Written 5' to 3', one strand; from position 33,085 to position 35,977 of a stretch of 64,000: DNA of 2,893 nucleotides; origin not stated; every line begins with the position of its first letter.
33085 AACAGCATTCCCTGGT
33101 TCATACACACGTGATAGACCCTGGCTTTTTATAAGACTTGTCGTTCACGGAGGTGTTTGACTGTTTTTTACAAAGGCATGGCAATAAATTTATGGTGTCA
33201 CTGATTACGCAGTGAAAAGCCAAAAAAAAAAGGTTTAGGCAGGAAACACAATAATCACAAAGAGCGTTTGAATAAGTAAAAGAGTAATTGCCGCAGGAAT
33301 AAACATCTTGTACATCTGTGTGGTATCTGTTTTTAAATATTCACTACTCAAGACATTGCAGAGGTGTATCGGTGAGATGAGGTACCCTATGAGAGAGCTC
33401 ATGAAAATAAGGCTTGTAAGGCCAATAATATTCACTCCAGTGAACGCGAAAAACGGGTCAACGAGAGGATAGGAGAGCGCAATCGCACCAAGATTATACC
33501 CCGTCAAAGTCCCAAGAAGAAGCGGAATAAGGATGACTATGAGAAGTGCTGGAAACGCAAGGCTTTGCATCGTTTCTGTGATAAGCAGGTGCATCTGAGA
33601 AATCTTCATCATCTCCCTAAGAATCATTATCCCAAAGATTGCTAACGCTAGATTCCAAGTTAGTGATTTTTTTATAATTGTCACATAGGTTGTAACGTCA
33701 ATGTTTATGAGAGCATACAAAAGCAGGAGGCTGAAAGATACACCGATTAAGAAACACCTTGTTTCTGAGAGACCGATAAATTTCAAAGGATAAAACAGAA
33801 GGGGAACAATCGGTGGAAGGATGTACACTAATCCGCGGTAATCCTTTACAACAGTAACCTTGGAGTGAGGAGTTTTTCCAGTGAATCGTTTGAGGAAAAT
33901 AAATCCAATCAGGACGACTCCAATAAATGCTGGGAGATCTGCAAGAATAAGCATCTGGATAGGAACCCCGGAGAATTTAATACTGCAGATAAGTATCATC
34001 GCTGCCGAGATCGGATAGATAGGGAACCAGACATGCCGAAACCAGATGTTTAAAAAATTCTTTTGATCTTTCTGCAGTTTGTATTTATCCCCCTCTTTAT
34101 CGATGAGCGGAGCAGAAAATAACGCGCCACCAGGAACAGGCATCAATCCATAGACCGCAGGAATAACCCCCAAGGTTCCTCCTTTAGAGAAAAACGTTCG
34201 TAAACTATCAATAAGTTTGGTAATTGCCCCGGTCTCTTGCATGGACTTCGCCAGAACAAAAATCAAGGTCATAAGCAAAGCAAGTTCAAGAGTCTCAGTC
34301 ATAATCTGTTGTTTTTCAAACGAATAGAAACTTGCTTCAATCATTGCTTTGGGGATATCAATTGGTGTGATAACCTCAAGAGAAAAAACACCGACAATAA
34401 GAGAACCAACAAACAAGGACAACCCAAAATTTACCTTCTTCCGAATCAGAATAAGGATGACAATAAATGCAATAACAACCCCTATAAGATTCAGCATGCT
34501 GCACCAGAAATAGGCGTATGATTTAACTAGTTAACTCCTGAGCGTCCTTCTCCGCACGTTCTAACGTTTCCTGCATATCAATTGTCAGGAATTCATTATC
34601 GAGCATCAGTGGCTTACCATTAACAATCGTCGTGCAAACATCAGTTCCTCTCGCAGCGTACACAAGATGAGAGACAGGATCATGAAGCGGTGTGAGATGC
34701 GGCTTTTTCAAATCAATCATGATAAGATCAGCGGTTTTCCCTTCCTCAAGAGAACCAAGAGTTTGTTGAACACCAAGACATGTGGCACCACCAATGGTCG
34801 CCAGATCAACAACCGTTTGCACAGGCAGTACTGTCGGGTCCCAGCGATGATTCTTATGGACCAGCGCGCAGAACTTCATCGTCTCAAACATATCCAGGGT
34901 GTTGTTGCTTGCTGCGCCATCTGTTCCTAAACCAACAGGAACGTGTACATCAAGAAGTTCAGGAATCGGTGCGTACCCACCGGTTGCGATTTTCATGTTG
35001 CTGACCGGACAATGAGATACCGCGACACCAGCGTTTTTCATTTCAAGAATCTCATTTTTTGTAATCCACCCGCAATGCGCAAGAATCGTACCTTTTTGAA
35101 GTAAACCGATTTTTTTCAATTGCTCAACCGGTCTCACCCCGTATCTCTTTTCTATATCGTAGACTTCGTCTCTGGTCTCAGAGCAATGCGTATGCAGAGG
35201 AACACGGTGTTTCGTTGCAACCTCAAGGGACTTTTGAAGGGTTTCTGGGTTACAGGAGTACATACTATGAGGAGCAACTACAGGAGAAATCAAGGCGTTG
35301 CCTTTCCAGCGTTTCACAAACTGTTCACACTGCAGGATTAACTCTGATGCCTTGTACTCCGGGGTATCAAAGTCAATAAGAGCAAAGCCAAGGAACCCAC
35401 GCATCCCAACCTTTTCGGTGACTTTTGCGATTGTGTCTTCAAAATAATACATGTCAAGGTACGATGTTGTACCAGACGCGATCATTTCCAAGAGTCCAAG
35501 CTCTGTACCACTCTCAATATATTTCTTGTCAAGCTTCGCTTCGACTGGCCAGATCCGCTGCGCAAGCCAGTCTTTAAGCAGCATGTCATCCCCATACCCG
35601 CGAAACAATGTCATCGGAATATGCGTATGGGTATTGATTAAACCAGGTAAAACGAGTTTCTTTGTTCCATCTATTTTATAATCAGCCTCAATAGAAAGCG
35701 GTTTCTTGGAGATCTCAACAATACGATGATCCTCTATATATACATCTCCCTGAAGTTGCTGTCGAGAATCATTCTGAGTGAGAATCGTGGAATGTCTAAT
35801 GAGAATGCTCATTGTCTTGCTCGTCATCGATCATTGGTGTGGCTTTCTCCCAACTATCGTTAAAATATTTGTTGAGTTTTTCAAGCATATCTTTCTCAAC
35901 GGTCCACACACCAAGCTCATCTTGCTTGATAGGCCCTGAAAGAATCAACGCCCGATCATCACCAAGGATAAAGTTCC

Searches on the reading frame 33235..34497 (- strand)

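Call 67: search_protein_families(library=pfam, proteins=[window:33235-34497:-], max_evalue=0.00001)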
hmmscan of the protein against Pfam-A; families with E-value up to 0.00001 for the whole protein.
window:33235-34497:- (420 aa): 1 family
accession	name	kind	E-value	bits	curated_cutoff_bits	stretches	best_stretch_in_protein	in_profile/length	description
PF04165.18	DUF401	-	7.2e-41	141.3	24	1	8-416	8-393/393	Protein of unknown function (DUF401)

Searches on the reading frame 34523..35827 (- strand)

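Call 67: search_protein_families(library=pfam, proteins=[window:34523-35827:-], max_evalue=0.00001)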
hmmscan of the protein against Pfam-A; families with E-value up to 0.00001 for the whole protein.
window:34523-35827:- (434 aa): 2 families
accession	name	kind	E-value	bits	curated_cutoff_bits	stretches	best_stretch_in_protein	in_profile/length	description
PF01979.26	Amidohydro_1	-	1.5e-73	248.5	25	1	58-406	1-344/345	Amidohydrolase family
PF07969.17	Amidohydro_3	-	2.2e-20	74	29.7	1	181-406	243-470/472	Amidohydrolase family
